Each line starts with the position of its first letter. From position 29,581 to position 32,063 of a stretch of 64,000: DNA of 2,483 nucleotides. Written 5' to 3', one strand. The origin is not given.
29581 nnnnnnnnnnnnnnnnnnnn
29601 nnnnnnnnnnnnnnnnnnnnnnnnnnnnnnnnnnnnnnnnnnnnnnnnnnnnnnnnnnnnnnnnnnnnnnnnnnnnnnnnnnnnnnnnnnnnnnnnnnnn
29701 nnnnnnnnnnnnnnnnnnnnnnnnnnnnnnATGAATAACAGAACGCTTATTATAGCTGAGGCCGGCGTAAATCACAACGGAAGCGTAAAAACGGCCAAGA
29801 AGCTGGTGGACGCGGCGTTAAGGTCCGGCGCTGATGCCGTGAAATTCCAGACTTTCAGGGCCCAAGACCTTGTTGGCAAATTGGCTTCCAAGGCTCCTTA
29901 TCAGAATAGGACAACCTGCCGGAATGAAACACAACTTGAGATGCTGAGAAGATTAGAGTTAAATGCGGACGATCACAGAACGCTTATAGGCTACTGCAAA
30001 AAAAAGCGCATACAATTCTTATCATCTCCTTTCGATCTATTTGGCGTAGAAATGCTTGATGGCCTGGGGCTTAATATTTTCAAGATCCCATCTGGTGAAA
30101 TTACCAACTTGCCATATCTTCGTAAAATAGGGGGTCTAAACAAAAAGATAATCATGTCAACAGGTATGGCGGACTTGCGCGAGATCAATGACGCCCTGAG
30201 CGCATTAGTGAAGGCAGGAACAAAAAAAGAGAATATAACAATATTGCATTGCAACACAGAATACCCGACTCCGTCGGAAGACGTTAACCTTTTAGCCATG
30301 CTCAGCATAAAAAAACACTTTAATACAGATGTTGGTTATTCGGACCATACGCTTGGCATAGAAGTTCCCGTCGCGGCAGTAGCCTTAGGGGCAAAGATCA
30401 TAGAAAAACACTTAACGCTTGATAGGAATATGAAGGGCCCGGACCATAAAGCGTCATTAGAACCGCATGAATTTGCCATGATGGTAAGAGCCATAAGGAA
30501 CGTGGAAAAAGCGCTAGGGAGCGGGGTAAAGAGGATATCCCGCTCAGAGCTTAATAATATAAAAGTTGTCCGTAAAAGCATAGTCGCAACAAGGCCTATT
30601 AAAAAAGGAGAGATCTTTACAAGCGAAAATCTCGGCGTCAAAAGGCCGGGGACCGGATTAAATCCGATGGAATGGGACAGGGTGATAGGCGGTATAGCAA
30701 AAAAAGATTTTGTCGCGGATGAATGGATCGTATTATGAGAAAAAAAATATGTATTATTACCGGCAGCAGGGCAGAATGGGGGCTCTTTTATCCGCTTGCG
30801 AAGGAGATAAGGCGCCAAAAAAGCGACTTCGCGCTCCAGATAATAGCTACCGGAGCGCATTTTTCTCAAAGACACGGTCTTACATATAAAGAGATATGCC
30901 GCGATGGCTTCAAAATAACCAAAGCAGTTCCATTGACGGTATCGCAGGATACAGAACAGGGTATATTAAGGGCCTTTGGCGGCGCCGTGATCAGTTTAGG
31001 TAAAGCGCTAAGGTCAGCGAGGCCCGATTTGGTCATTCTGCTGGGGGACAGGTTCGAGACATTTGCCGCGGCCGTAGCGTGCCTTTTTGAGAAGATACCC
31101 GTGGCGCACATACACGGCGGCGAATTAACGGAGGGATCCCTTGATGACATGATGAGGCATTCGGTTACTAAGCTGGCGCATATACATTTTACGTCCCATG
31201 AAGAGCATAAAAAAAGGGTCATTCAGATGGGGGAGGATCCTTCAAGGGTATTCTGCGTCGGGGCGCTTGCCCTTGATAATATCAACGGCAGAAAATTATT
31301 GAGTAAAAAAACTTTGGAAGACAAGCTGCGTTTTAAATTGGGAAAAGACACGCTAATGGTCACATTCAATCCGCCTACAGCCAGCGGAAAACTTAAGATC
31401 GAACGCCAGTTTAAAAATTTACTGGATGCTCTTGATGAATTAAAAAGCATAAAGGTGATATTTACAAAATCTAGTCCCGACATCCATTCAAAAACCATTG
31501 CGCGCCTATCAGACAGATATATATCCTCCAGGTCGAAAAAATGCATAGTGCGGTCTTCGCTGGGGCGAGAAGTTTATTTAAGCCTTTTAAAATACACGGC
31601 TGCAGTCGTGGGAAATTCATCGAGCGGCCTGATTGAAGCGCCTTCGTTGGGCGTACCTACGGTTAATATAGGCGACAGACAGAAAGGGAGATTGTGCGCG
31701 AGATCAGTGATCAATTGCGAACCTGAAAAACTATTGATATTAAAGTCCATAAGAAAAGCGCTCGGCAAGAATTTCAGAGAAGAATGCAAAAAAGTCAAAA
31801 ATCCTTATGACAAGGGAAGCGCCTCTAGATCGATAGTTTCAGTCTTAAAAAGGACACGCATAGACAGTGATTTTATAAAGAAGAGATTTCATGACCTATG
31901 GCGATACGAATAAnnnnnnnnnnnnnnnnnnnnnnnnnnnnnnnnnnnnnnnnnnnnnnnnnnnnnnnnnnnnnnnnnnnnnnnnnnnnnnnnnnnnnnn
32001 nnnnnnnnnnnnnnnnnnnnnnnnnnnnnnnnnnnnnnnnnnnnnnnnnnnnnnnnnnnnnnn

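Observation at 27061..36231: Complete legionaminic/pseudaminic-type nonulosonic acid pathway with an acetamidino-forming module and a fused HisF-HisH protein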

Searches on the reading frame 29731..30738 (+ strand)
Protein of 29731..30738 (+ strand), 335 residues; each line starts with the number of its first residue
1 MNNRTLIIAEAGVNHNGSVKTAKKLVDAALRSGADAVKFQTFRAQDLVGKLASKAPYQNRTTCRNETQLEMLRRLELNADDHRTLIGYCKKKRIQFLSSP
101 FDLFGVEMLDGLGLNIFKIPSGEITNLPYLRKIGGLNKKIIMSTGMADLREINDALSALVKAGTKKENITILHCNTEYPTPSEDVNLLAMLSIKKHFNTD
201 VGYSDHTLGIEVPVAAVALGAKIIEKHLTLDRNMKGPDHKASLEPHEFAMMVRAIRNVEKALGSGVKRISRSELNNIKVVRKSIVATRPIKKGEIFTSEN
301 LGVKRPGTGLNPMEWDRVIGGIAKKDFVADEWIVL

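Call 3: search_protein_families(library=pfam, proteins=[window:29731-30738:+])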
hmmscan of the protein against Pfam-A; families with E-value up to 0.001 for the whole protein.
window:29731-30738:+ (335 aa): 2 families
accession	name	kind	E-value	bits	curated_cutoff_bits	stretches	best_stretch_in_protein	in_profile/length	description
PF03102.20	NeuB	-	2.6e-96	322.2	22.1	1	25-267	1-241/241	NeuB family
PF08666.17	SAF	-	1.3e-10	42.1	21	1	282-333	2-57/63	SAF domain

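Call 4: search_protein_families(library=ncbifam, proteins=[window:29731-30738:+])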
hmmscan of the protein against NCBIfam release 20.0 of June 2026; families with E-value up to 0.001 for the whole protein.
window:29731-30738:+ (335 aa): 2 families
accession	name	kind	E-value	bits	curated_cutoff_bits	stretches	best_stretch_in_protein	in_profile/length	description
TIGR03569.1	NeuB_NnaB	equivalog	4.7e-149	495.9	399.65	1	5-333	1-329/329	N-acetylneuraminate synthase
TIGR03586.1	PseI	equivalog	5.6e-88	295.3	340.25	1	5-328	2-322/327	pseudaminic acid synthase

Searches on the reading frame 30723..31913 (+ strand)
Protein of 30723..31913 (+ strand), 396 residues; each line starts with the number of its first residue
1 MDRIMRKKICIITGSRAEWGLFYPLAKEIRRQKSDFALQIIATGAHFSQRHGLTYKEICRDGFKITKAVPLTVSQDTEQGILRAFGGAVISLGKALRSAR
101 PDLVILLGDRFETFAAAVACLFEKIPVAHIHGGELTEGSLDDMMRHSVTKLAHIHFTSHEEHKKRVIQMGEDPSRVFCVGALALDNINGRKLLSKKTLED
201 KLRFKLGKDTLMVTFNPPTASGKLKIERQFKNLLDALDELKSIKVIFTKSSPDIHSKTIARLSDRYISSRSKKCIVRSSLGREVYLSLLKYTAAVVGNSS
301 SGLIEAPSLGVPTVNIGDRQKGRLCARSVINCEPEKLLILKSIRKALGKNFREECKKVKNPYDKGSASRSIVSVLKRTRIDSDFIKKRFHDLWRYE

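Call 3: search_protein_families(library=pfam, proteins=[window:30723-31913:+])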
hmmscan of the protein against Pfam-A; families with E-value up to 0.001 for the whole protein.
window:30723-31913:+ (396 aa): 1 family
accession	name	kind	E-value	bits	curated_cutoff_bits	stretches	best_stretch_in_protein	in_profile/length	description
PF02350.25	Epimerase_2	-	1e-80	271.7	30.6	1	32-376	5-347/347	UDP-N-acetylglucosamine 2-epimerase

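Call 4: search_protein_families(library=ncbifam, proteins=[window:30723-31913:+])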
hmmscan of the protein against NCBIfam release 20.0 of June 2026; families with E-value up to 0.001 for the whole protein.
window:30723-31913:+ (396 aa): 2 families
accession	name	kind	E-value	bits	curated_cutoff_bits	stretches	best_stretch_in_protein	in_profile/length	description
TIGR03568.1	NeuC_NnaA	equivalog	1.2e-128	429.1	235.9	1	7-375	1-365/365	UDP-N-acetylglucosamine 2-epimerase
TIGR00236.1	wecB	equivalog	1.2e-27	97.1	210.15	1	8-377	2-364/366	non-hydrolyzing UDP-N-acetylglucosamine 2-epimerase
